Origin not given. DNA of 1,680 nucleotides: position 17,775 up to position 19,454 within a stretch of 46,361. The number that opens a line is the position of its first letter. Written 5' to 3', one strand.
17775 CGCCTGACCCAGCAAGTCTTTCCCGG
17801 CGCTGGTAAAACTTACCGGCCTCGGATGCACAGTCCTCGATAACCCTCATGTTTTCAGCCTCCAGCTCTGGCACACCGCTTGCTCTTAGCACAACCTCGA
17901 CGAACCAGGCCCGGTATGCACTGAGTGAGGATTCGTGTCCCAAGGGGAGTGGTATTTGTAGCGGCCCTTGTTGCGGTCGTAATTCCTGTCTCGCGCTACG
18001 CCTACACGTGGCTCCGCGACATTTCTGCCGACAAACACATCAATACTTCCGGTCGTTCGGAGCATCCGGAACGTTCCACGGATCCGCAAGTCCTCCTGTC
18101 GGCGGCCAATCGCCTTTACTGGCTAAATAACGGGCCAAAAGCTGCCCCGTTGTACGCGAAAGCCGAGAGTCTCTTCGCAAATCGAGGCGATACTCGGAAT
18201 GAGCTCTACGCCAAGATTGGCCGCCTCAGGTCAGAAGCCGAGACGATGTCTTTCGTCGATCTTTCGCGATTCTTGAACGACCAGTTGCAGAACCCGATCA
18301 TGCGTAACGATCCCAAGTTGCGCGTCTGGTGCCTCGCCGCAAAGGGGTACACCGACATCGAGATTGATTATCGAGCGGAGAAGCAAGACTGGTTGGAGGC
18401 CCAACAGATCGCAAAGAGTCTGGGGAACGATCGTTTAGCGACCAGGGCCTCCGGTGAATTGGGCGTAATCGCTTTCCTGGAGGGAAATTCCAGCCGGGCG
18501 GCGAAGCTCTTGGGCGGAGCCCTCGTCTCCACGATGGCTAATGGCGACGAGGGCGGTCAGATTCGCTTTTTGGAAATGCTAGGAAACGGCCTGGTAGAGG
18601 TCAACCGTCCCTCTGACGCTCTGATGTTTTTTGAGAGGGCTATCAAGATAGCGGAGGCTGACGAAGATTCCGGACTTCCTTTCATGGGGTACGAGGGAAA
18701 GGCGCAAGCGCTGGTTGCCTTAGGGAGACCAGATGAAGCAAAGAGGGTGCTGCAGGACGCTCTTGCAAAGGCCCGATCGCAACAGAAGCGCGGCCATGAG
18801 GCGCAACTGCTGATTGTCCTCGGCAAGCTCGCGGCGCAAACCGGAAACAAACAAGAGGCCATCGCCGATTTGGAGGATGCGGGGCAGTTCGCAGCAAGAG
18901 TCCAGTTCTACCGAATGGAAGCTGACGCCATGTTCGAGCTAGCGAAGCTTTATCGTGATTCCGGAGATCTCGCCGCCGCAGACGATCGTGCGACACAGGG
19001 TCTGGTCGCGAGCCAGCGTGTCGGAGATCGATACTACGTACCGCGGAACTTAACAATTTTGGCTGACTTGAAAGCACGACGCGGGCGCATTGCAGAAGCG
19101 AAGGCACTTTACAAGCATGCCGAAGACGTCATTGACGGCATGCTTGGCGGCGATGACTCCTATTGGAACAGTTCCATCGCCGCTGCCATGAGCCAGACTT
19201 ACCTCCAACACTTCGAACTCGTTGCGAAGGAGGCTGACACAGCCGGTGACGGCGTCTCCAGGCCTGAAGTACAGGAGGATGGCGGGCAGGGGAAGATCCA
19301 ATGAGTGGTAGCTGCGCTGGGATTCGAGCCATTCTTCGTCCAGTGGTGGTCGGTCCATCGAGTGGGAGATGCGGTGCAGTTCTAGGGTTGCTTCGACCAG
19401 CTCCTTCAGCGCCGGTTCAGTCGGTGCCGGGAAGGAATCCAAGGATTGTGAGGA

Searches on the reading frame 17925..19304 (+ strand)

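Call 10: search_protein_families(library=pfam, proteins=[window:17925-19304:+], max_evalue=0.001)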
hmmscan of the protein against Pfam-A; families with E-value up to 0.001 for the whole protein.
window:17925-19304:+ (459 aa): 13 families
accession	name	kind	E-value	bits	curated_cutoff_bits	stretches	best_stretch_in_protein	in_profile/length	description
PF13424.12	TPR_12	-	3.6e-15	56.3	30.1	1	258-319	8-71/77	Tetratricopeptide repeat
PF17874.7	TPR_MalT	-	6.8e-14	52.3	45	2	335-403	124-191/336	MalT-like TPR region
PF13181.12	TPR_8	-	1.6e-10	40.7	25.7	0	293-319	1-27/34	Tetratricopeptide repeat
PF07719.23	TPR_2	-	2.5e-10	40.1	27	0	256-283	4-31/34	Tetratricopeptide repeat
PF13428.12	TPR_14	-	8.2e-09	35.7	23.5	0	259-284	7-32/44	Tetratricopeptide repeat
PF13374.12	TPR_10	-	1.2e-06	28.8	27.5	0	260-284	9-33/42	Tetratricopeptide repeat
PF13432.12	TPR_16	-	2.7e-06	28.1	32.7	1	259-319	3-56/65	Tetratricopeptide repeat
PF07721.20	TPR_4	-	3.3e-06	27.6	27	0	260-277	8-25/26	Tetratricopeptide repeat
PF14559.12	TPR_19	-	0.00023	21.9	25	1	225-291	3-62/68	Tetratricopeptide repeat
PF00515.34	TPR_1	-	0.00041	20.5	27.8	0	219-243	7-31/34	Tetratricopeptide repeat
PF25068.1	ARM_TT21_4th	-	0.00045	21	30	0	219-327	5-107/153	Tetratricopeptide repeat protein 21 forth ARM domain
PF13176.12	TPR_7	-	0.00048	20.5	27.9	0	260-288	6-34/36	Tetratricopeptide repeat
PF24885.1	TPR_NPHP3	-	0.00081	19.3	100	0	368-414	136-182/239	Nephrocystin-3 TPR domain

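Call 54: search_protein_families(library=padloc, proteins=[window:17925-19304:+], max_evalue=0.01)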
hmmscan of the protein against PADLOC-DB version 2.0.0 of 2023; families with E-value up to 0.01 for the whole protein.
window:17925-19304:+ (459 aa): 2 families
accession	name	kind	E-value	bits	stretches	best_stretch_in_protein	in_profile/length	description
PDLC01169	TPR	-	1.3e-07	29.3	1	178-289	114-224/252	TPR repeats containing protein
PDLC01172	TPR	-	0.0018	15.2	1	259-357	333-425/448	TPR repeats containing protein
